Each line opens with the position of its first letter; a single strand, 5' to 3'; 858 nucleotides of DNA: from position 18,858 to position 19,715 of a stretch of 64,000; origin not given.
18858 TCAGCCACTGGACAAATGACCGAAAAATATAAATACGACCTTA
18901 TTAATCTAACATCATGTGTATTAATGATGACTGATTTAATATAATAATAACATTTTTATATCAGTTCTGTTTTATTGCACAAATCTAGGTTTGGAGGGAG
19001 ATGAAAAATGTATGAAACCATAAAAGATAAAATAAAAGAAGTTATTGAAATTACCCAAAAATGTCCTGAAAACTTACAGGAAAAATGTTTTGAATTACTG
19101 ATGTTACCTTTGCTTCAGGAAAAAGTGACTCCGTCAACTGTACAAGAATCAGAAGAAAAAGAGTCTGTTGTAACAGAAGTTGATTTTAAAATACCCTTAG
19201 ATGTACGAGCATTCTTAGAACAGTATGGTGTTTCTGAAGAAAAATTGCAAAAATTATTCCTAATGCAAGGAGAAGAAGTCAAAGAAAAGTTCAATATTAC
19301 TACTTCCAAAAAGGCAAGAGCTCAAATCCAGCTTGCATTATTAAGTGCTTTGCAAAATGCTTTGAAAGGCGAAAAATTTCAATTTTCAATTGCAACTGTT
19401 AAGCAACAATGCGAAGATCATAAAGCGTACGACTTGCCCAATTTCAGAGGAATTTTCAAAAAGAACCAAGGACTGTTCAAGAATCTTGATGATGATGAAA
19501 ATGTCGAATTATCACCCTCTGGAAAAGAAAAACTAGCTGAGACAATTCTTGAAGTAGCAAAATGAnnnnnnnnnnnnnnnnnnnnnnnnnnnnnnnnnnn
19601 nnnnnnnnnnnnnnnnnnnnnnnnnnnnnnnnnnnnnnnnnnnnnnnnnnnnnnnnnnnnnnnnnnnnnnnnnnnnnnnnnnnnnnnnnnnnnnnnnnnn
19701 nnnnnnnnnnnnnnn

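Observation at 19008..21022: Three-gene module of an unknown protein, a HEPN protein and a ParB-like nuclease at the distal end of the island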

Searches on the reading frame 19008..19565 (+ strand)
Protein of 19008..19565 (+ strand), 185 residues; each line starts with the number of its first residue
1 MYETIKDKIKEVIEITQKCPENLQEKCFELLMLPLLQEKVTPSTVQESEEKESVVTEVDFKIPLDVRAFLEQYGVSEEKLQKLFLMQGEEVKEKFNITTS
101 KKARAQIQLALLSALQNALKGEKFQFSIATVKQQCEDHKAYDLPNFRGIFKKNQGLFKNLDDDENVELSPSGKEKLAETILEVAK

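Call 3: search_protein_families(library=pfam, proteins=[window:19008-19565:+], max_evalue=1)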
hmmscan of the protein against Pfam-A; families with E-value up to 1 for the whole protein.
window:19008-19565:+ (185 aa): 0 families

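Call 4: search_protein_families(library=padloc, proteins=[window:19008-19565:+], max_evalue=1)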
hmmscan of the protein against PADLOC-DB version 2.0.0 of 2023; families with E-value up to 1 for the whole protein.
window:19008-19565:+ (185 aa): 0 families

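Call 5: search_protein_families(library=ncbifam, proteins=[window:19008-19565:+], max_evalue=1)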
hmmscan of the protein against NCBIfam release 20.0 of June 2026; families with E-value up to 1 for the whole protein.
window:19008-19565:+ (185 aa): 3 families
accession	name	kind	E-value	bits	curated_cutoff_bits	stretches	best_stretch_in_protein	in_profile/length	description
NF000237.1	MECA_PBP2A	equivalog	0.0029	15.9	750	1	65-134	367-433/668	PBP2a family beta-lactam-resistant peptidoglycan transpeptidase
NF000409.1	MECA_pure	exception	0.014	13.9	1490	1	65-134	367-433/668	PBP2a family beta-lactam-resistant peptidoglycan transpeptidase MecA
NF008386.0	PRK11181.1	equivalog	0.036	13.3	366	1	66-145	11-87/244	23S rRNA (guanosine(2251)-2'-O)-methyltransferase RlmB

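Call 12: search_protein_families(library=phrogs, proteins=[window:19008-19565:+], max_evalue=1)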
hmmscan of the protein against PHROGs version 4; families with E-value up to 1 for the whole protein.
window:19008-19565:+ (185 aa): 0 families

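Call 18: find_homologous_proteins(query=window:19008-19565:+, max_evalue=0.001)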
Query window:19008-19565:+ (185 aa): 70 proteins with E <= 0.001 among 214 candidates.
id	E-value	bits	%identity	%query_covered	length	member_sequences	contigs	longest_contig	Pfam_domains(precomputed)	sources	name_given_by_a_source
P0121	1.8e-110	384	100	100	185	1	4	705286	-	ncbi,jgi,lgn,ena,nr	ncbi:hypothetical protein KY346_00535 [Candidatus Woesearchaeota archaeon]|nr:hypothetical protein [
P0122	4.7e-59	217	58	100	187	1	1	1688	-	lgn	-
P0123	6.7e-57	210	54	100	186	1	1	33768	-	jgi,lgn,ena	-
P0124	1.3e-56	209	55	100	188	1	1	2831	-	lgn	-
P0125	3.3e-52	195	52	97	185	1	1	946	-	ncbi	-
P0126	1.5e-50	189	53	99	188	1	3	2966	-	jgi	jgi:hypothetical protein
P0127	3.8e-49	185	55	99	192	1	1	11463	-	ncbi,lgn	ncbi:MAG: hypothetical protein QW542_01345 [Thermoproteota archaeon]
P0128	2.1e-48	182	48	99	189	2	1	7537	-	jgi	jgi:hypothetical protein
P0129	2.8e-48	182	47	100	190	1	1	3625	-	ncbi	-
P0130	6.5e-48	181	52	99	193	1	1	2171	-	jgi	jgi:hypothetical protein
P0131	3.0e-47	178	50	98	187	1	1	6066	-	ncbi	-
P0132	3.1e-47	178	51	95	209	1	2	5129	-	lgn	-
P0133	4.6e-47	178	50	99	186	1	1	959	-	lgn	-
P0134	5.8e-47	178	49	99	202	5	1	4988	-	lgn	-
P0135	1.5e-46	176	51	96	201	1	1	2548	-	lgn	-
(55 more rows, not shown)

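Call 43: search_protein_families(library=pfam, alignment_id=A3, max_evalue=1)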
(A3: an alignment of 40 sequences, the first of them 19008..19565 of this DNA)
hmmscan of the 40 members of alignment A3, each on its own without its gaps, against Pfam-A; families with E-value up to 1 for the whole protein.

A. member 1, window:19008-19565:+ (185 aa): 0 families

B. families by the number of members that match (of 40 scanned): 34 families (the first 25 are shown)
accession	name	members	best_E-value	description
PF23295.1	Arm_4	3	0.021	Armadillo-like repeats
PF08639.15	Sld3_STD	2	0.012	DNA replication regulator SLD3, STD domain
PF13145.12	Rotamase_2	2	0.079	PPIC-type PPIASE domain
PF21430.3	DTP-pb9_B-dom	2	0.11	Distal tail protein pb9, B domain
PF03336.19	Pox_C4_C10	1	0.0022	Poxvirus C4/C10 protein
PF11212.13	DUF2999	1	0.0089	Protein of unknown function (DUF2999)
PF06817.19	RVT_thumb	1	0.009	Reverse transcriptase thumb domain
PF06061.16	Baculo_ME53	1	0.027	Baculoviridae ME53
PF21822.3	Phage_TAC_15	1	0.042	Phage tail assembly chaperone protein, TAC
PF17618.7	SL4P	1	0.042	Uncharacterized Strongylid L4 protein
PF04316.19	FlgM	1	0.048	Anti-sigma-28 factor, FlgM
PF25806.1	RHH_ERCC6L2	1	0.049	ERCC6L2-like, ribbon-helix-helix domain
PF05384.16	DegS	1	0.055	Sensor protein DegS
PF20741.3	GKRP-like_C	1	0.057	C-terminal lid domain of glucokinase regulatory protein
PF01191.24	RNA_pol_Rpb5_C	1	0.064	RNA polymerase Rpb5, C-terminal domain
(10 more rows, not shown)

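Call 45: search_solved_structures(query=A3, max_evalue=10, show_alignments=3)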
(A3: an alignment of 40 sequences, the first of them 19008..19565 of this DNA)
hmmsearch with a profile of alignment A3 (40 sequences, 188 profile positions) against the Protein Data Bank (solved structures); distinct sequences matched with E-value up to 10: 0.

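Call 53: predict_structure(alignment_id=A3)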
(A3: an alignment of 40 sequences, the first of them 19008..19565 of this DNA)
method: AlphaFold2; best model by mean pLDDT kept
length: 185 residues; sequences in the alignment: 40
mean_pLDDT: 87.7   pTM: 0.67
mean pLDDT of the five models: 87.7, 86.8, 86.5, 85.8, 85.3
residues with pLDDT >= 90: 132; 70-90: 30; 50-70: 5; < 50: 18
segments of 3 or more residues with pLDDT < 50: 39-56
pLDDT, mean of each block of 10 residues (from residue 1): 82 90 88 69 36 54 97 97 94 94 97 98 97 96 95 97 96 98 96
secondary structure, 60 per line:
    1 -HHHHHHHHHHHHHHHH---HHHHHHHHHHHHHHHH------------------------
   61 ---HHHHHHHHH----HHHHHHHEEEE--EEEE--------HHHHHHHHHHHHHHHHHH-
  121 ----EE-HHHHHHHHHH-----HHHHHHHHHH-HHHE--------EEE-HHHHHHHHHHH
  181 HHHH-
elements in order: H2-17 H21-36 H64-72 H77-83 E84-87 E90-93 H102-119 H128-137 H143-152 E166-168 H170-184

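Call 84: search_protein_families(library=padloc, alignment_id=A3, max_evalue=1)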
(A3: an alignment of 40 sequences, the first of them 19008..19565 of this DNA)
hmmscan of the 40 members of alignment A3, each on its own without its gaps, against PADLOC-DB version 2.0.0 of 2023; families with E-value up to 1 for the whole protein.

A. member 1, window:19008-19565:+ (185 aa): 0 families

B. families by the number of members that match (of 40 scanned): 4 families
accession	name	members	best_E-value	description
PDLC02333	AbiTi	5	0.00072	AbiTi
PDLC04951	PDC-S19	1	0.00079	-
PDLC04153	HEC-05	1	0.0081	-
PDLC01711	typeIV_Cas6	1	0.036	Cas6_0_IVA3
